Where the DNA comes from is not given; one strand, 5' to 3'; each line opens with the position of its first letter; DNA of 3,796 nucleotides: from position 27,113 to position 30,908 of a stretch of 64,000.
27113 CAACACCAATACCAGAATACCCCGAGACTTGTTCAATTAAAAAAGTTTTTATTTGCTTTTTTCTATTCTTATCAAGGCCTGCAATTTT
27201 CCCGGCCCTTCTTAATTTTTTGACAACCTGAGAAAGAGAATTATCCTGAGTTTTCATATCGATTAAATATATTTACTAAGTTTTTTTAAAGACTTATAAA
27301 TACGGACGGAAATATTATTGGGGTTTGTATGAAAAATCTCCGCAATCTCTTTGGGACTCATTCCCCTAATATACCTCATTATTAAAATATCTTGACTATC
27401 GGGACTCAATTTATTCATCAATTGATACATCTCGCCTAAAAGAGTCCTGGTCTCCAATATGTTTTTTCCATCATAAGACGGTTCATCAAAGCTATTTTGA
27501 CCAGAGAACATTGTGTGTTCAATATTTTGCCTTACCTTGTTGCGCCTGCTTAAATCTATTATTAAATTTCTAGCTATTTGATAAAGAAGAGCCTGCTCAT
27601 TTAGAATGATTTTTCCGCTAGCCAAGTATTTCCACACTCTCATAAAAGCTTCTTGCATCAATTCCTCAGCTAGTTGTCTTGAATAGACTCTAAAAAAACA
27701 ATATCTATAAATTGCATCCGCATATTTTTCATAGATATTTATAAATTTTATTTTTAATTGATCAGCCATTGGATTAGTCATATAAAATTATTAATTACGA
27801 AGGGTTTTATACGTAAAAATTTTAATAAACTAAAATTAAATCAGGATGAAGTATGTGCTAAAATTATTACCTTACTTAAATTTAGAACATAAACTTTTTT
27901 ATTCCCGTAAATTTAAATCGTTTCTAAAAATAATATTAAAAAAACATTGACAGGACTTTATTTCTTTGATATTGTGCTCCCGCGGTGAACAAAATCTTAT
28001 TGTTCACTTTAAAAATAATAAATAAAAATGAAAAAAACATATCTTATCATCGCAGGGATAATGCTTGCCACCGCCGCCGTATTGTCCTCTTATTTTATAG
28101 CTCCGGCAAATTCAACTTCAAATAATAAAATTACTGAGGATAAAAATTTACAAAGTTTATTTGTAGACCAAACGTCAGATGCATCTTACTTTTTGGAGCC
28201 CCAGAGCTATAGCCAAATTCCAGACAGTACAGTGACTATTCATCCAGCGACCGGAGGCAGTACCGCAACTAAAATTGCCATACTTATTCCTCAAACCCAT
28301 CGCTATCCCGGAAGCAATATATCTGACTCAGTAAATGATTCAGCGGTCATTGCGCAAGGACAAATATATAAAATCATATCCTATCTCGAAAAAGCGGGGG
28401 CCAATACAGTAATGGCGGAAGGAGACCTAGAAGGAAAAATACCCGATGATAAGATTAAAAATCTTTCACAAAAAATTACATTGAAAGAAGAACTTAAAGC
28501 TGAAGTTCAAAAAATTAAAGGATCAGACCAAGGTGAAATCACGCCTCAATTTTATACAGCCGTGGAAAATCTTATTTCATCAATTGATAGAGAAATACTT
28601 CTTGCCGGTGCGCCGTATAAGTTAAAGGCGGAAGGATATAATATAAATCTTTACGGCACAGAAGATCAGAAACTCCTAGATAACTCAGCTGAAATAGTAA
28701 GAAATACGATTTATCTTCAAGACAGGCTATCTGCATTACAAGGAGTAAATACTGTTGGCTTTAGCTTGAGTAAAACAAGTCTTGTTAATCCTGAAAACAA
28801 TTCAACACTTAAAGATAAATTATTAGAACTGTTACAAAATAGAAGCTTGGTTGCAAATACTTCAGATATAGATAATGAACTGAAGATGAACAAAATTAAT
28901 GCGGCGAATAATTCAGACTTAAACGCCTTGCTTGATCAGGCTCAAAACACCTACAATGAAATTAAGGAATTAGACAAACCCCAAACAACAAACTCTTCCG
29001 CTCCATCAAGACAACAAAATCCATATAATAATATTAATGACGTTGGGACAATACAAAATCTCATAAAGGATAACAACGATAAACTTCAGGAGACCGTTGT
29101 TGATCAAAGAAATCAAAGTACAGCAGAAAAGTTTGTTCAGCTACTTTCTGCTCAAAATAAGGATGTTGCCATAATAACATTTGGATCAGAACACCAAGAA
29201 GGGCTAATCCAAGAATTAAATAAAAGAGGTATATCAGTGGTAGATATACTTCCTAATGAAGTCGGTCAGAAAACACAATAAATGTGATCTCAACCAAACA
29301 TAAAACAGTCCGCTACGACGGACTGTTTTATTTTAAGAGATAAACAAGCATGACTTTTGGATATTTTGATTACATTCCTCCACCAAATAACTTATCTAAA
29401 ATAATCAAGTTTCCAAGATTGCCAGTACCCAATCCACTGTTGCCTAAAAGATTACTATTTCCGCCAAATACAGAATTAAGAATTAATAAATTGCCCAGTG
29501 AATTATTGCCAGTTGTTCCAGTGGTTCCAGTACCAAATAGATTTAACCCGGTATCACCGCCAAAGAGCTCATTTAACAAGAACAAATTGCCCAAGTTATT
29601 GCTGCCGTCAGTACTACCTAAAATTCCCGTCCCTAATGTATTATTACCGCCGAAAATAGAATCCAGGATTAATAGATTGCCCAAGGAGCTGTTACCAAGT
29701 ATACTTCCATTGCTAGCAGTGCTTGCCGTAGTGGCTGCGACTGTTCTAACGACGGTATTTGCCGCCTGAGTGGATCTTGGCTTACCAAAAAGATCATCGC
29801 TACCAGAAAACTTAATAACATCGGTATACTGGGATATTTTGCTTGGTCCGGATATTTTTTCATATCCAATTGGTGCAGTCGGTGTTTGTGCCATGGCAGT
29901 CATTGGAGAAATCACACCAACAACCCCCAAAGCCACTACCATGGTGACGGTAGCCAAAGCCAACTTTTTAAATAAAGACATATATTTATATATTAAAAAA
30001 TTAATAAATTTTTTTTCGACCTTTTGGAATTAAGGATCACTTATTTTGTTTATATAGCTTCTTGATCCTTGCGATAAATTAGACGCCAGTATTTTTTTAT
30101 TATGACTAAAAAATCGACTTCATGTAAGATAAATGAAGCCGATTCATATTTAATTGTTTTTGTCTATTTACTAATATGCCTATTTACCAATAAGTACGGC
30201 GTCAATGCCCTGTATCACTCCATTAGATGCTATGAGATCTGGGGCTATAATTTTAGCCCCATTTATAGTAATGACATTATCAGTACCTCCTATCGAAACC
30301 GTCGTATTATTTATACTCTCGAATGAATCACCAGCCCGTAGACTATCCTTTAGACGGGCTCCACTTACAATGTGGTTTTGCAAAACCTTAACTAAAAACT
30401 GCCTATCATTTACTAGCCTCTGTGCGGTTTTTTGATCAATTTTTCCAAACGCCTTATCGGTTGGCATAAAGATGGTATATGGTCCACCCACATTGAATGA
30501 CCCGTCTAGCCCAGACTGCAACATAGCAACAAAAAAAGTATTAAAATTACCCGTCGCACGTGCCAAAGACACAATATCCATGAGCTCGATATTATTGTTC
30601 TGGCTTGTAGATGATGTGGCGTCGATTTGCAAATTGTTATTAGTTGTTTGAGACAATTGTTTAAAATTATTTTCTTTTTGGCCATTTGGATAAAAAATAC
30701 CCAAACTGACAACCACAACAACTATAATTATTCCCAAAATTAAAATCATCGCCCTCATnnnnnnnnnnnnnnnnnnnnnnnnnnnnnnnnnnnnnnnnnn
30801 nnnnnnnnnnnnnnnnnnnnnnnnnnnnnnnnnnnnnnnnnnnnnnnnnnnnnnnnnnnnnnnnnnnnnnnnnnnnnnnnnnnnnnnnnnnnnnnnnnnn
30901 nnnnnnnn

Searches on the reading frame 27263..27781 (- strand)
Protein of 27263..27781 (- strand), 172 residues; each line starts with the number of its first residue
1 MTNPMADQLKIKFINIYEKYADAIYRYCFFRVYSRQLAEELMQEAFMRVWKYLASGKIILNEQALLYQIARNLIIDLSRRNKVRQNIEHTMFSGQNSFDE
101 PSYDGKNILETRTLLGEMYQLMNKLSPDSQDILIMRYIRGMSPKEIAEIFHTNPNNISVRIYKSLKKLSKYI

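Call 67: search_protein_families(library=pfam, proteins=[window:27263-27781:-], max_evalue=0.001)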
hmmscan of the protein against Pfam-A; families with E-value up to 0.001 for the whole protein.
window:27263-27781:- (172 aa): 3 families
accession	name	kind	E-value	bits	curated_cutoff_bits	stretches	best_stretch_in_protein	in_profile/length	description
PF08281.18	Sigma70_r4_2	-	1.4e-13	50.7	25.7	1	117-168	3-54/54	Sigma-70, region 4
PF04542.20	Sigma70_r2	-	3.8e-10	39.8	24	1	16-82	1-69/71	Sigma-70 region 2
PF04545.22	Sigma70_r4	-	3.2e-07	30.2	24.1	1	121-169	1-49/50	Sigma-70, region 4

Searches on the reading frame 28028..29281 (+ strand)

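Call 10: search_protein_families(library=pfam, proteins=[window:28028-29281:+], max_evalue=0.01)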
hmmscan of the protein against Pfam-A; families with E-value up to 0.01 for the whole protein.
window:28028-29281:+ (417 aa): 1 family
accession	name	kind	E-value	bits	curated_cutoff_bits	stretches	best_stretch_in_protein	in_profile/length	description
PF01963.22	TraB_PrgY_gumN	-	0.0021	18.4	26.8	1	338-404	192-261/263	TraB/PrgY/gumN family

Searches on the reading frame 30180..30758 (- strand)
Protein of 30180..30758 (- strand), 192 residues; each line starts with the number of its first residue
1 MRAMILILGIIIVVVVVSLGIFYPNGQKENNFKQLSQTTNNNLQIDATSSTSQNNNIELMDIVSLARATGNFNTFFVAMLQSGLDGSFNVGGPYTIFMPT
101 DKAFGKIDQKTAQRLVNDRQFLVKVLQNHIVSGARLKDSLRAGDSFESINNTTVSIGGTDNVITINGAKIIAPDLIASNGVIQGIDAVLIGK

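Call 10: search_protein_families(library=pfam, proteins=[window:30180-30758:-], max_evalue=0.01)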
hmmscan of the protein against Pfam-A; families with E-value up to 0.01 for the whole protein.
window:30180-30758:- (192 aa): 1 family
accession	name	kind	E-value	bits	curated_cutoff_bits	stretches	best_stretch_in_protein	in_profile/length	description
PF02469.27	Fasciclin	-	2.8e-30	105.5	22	1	71-190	2-122/123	Fasciclin domain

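Call 11: find_encoding_contigs(protein=window:30180-30758:-, flank=3000, max_places=10)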
Protein window:30180-30758:- (192 aa): 2 contigs read that carry it; 2 places shown.
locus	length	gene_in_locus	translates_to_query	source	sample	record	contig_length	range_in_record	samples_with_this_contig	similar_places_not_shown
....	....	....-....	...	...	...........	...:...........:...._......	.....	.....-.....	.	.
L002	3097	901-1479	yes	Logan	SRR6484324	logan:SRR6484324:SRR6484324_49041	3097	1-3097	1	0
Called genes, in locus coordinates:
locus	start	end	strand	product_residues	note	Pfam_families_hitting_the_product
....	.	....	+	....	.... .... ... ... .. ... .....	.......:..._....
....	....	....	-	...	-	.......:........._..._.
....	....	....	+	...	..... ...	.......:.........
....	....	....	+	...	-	-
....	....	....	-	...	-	-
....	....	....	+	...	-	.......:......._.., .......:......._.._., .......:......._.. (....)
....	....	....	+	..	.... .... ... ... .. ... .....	-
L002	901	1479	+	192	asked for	PF02469:Fasciclin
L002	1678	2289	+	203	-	-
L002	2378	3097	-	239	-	?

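Call 13: find_homologous_proteins(query=window:30180-30758:-, max_evalue=1e-10)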
Query window:30180-30758:- (192 aa): 2 proteins with E <= 1e-10 among 125 candidates.
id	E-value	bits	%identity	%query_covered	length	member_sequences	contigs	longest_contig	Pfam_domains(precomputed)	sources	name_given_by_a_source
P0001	1.3e-114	398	100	100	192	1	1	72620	PF02469.28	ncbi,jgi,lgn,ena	ncbi:MAG: fasciclin domain-containing protein [Candidatus Buchananbacteria bacterium]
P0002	5.1e-12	64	35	52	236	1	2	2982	PF02469.28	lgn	-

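Call 54: find_encoding_contigs(protein=P0002, flank=3000, max_places=3)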
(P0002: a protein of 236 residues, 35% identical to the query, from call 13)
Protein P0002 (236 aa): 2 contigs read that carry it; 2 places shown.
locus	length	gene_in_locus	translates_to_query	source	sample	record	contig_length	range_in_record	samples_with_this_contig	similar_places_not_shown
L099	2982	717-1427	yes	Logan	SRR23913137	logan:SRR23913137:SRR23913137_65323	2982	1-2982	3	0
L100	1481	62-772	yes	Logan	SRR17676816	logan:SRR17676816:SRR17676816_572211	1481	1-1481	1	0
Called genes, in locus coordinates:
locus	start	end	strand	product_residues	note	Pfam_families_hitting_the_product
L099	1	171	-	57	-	?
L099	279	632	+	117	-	PF17647:DUF5518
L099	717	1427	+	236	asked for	PF02469:Fasciclin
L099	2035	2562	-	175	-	PF13646:HEAT_2 (weak), PF13513:HEAT_EZ (faint), PF03130:HEAT_PBS (faint), PF13646:HEAT_2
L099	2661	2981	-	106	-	?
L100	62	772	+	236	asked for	PF02469:Fasciclin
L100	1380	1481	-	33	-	?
